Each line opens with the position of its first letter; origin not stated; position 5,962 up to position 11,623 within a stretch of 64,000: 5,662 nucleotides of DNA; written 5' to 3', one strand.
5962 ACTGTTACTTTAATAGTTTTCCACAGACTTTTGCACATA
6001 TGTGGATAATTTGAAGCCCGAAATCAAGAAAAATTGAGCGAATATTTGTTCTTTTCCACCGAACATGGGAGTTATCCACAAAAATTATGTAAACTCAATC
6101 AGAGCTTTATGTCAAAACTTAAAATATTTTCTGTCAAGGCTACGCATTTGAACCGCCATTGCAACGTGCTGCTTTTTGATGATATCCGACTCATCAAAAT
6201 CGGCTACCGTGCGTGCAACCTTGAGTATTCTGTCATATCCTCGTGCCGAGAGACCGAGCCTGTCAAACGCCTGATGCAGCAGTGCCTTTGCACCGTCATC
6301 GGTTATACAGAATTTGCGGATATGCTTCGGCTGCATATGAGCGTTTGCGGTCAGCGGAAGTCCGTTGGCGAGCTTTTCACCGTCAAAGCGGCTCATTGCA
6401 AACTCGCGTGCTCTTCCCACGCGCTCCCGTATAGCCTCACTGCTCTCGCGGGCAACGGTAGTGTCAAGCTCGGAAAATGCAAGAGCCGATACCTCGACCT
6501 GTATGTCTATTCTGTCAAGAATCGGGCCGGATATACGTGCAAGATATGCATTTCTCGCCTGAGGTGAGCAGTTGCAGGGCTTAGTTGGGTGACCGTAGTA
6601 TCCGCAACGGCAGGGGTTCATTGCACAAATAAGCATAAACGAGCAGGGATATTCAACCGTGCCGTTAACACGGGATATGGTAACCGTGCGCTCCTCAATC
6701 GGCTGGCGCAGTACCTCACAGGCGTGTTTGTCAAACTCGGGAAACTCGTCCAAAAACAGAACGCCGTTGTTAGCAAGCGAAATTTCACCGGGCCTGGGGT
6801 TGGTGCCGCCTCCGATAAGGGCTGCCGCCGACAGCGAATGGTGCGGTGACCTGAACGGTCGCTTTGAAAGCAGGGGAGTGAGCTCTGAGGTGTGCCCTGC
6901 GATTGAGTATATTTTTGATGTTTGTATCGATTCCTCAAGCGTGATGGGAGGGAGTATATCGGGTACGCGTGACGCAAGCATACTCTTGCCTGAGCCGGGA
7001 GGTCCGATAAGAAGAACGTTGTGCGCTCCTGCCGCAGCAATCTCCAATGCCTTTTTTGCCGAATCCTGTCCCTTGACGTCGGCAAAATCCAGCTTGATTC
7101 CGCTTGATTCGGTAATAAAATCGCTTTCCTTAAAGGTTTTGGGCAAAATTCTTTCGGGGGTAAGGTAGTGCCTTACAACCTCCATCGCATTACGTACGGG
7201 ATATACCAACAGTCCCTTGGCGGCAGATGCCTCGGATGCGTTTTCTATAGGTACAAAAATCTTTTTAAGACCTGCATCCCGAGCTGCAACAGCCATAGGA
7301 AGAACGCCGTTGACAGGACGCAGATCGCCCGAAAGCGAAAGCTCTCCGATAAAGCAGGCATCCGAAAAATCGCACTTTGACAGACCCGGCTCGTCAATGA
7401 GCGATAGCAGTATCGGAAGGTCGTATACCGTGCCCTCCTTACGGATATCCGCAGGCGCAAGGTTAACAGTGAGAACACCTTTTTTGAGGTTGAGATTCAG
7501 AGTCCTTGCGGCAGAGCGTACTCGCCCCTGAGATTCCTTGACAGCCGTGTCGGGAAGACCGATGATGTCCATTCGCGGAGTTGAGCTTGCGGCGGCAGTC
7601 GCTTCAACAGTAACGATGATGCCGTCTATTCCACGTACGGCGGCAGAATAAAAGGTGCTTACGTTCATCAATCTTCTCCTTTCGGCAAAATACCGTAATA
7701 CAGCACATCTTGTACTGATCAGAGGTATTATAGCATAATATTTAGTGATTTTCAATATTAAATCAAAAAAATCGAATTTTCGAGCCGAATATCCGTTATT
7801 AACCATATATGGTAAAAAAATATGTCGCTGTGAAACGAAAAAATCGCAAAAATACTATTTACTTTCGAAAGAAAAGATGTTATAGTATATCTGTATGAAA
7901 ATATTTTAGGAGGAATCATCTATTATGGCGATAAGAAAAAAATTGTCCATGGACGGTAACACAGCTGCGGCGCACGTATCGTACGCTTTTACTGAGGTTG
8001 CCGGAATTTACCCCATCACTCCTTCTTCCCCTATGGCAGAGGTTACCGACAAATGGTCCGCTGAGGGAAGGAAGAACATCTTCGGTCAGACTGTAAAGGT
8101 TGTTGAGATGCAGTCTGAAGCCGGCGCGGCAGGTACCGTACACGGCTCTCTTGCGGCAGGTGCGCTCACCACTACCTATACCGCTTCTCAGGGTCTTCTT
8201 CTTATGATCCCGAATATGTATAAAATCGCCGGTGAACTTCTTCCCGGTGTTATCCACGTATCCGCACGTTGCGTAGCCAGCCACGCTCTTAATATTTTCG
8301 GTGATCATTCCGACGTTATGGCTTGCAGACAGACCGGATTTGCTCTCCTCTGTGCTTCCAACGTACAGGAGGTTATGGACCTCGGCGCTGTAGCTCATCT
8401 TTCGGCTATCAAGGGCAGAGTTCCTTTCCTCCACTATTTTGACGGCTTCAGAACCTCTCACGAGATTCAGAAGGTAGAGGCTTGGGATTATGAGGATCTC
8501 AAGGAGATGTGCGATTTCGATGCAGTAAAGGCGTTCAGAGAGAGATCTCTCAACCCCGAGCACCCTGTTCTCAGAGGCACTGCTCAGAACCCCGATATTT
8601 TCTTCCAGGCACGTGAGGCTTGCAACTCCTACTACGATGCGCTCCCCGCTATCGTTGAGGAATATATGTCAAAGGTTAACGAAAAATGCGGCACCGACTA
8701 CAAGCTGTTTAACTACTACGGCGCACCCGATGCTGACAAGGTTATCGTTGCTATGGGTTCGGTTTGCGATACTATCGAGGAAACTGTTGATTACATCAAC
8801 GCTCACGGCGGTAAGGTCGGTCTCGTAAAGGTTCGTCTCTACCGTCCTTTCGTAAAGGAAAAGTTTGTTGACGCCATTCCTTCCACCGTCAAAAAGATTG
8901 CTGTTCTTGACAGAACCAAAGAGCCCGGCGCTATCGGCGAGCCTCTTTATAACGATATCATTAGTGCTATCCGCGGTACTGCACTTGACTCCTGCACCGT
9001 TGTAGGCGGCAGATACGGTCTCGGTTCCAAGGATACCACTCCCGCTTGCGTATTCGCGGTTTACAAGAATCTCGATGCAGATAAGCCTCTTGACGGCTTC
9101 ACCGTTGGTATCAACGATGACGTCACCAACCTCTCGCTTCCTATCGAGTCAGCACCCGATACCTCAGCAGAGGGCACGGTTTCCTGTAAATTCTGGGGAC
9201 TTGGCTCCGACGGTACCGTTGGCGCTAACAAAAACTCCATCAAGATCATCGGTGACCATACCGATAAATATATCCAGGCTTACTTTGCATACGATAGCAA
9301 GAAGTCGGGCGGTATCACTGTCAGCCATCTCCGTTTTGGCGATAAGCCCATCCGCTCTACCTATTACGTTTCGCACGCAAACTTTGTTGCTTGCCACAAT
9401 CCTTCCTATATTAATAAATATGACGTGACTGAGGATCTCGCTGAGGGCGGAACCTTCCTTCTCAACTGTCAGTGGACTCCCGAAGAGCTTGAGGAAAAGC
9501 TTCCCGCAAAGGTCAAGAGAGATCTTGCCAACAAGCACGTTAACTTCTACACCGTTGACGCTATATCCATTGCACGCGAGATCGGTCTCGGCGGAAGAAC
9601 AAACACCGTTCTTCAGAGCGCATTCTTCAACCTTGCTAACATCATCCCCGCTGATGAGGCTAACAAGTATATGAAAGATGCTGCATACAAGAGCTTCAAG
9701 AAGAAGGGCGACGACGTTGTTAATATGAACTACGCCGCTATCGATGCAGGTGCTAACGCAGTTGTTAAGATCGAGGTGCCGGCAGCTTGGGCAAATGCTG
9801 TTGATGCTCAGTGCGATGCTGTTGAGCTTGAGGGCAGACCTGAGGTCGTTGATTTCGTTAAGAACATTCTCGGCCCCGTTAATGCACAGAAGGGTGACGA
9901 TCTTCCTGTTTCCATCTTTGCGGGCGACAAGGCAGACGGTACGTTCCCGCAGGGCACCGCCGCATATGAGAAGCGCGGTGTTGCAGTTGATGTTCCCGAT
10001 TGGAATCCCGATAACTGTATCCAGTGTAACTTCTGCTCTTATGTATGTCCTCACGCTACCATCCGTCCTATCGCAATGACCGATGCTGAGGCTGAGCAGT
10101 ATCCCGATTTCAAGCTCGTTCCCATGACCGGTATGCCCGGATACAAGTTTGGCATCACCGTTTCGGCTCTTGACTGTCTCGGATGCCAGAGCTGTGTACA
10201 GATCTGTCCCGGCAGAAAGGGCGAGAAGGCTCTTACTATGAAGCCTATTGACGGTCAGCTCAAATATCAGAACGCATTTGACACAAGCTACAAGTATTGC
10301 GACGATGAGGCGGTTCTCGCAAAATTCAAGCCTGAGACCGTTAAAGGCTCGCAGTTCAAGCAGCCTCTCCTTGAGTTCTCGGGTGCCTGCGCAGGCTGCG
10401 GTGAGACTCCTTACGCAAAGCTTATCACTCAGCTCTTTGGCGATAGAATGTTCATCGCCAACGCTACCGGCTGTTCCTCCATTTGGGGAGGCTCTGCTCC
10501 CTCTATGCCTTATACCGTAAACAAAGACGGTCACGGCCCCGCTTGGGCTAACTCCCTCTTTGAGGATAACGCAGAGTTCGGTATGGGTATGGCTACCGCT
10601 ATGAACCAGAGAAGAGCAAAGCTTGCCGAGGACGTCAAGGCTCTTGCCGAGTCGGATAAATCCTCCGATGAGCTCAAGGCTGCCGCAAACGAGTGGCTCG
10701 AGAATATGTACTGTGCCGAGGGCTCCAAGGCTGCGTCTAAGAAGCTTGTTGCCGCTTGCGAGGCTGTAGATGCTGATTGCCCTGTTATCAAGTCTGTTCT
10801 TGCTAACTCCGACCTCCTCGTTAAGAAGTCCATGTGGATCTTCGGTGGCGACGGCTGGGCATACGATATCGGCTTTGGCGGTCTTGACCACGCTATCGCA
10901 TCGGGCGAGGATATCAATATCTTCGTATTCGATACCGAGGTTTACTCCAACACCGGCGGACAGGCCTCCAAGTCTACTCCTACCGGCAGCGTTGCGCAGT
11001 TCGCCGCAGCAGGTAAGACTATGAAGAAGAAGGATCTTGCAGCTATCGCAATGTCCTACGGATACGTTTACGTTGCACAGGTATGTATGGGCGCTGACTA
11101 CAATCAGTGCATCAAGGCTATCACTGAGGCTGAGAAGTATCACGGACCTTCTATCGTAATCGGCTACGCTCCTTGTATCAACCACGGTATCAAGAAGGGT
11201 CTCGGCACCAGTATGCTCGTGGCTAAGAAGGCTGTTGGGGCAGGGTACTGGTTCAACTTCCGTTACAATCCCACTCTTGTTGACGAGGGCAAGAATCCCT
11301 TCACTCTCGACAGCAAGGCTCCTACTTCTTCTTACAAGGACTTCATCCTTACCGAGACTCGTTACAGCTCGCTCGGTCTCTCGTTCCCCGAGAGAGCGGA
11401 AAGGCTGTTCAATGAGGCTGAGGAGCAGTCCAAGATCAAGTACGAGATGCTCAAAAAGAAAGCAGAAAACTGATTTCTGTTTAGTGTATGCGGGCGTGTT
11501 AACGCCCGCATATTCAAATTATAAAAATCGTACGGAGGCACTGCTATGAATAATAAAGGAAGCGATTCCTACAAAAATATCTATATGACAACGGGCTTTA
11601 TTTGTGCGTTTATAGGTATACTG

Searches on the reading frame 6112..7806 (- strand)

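Call 19: search_protein_families(library=pfam, proteins=[window:6112-7806:-], max_evalue=0.001)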
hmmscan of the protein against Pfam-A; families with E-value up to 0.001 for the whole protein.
window:6112-7806:- (564 aa): 9 families
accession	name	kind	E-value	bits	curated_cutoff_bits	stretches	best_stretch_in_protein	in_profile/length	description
PF01078.27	Mg_chelatase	-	2.1e-92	308.7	20.3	1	240-445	1-205/207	Magnesium chelatase, subunit ChlI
PF13541.12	ChlI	-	4.9e-35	120.5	27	1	73-189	6-121/121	Subunit ChlI of Mg-chelatase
PF13335.12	Mg_chelatase_C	-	1.1e-30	106.5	26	1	454-555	2-94/94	Magnesium chelatase, subunit ChlI C-terminal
PF07728.20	AAA_5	-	5.6e-09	36.6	22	1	263-400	1-125/139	AAA domain (dynein-related subfamily)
PF00493.29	MCM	-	1.9e-08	34.1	23.3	1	255-451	51-216/224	MCM P-loop domain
PF00158.32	Sigma54_activat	-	1.3e-07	31.9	20.2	1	251-397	12-142/168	Sigma-54 interaction domain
PF05362.19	Lon_C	-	4.8e-05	23.4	21.1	1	62-212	40-200/205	Lon protease (S16) C-terminal proteolytic domain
PF13191.12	AAA_16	-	0.00051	21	32.6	0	252-286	14-49/167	AAA ATPase domain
PF05496.18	RuvB_N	-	0.00076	19.7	27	0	241-279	6-51/159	Holliday junction DNA helicase RuvB P-loop domain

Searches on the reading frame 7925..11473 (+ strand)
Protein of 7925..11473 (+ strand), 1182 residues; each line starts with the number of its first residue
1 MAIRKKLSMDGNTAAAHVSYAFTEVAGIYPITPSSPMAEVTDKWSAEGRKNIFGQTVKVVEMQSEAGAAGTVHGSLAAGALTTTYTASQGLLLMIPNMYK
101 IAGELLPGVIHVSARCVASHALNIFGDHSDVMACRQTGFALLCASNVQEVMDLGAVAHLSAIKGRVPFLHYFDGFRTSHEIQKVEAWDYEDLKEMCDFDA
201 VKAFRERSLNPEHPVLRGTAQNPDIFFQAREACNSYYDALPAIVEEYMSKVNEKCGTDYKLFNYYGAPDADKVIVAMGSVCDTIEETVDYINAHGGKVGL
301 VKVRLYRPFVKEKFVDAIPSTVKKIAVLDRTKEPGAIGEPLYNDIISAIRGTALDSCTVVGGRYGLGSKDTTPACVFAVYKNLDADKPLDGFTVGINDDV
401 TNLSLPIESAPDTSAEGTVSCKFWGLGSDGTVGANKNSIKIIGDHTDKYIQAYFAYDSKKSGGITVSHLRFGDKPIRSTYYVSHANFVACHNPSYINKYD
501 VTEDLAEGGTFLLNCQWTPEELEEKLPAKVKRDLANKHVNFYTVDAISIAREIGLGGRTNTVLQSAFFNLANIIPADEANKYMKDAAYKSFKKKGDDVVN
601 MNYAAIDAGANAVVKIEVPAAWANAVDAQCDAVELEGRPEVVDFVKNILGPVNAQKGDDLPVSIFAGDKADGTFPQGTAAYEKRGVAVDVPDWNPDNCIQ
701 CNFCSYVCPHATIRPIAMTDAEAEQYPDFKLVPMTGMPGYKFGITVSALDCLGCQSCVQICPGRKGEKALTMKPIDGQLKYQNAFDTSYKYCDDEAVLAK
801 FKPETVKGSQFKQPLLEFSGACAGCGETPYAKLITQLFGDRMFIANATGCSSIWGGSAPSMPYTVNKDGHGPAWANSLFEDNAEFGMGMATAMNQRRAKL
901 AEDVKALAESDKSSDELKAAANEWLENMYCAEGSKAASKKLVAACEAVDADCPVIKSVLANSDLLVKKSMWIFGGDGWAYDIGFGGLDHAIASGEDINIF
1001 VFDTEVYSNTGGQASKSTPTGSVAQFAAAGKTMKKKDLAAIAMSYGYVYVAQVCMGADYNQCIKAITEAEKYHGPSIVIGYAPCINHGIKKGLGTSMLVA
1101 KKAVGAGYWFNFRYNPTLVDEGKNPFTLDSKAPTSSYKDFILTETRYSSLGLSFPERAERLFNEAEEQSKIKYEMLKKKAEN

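Call 19: search_protein_families(library=pfam, proteins=[window:7925-11473:+], max_evalue=0.001)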
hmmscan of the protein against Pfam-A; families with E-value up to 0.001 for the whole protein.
window:7925-11473:+ (1182 aa): 13 families
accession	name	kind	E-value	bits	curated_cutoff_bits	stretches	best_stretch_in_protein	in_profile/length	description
PF01855.24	POR_N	-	9e-80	268.2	27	1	20-248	4-230/231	Pyruvate flavodoxin/ferredoxin oxidoreductase, thiamine diP-bdg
PF01558.24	POR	-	3.2e-35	122.3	27.4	1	427-610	1-172/173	Pyruvate ferredoxin/flavodoxin oxidoreductase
PF10371.14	EKR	-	8.6e-21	74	27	1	640-687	11-55/55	Domain of unknown function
PF17147.9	PFOR_II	-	5.8e-17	62.4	27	1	270-373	1-99/102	Pyruvate:ferredoxin oxidoreductase core domain II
PF02775.26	TPP_enzyme_C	-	2.2e-11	44.2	21.9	1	967-1078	46-149/151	Thiamine pyrophosphate enzyme, C-terminal TPP binding domain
PF12838.12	Fer4_7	-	2.5e-07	31.5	27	1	697-762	1-49/52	4Fe-4S dicluster domain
PF13183.11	Fer4_8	-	1.2e-05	26.2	27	1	696-762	3-65/68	4Fe-4S dicluster domain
PF12797.12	Fer4_2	-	2.6e-05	24.3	24.5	0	691-709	3-21/22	4Fe-4S binding domain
PF13187.11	Fer4_9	-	4e-05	24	27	1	697-763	1-49/52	4Fe-4S dicluster domain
PF12837.12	Fer4_6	-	4.8e-05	23.5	25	1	690-711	1-22/24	4Fe-4S binding domain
PF00037.32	Fer4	-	9e-05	22.6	21.1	1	692-713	2-23/24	4Fe-4S binding domain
PF13237.11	Fer4_10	-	0.00043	20.6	25.5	0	694-716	5-28/53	4Fe-4S dicluster domain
PF13484.11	Fer4_16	-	0.00081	20.6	30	0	697-762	1-64/66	4Fe-4S double cluster binding domain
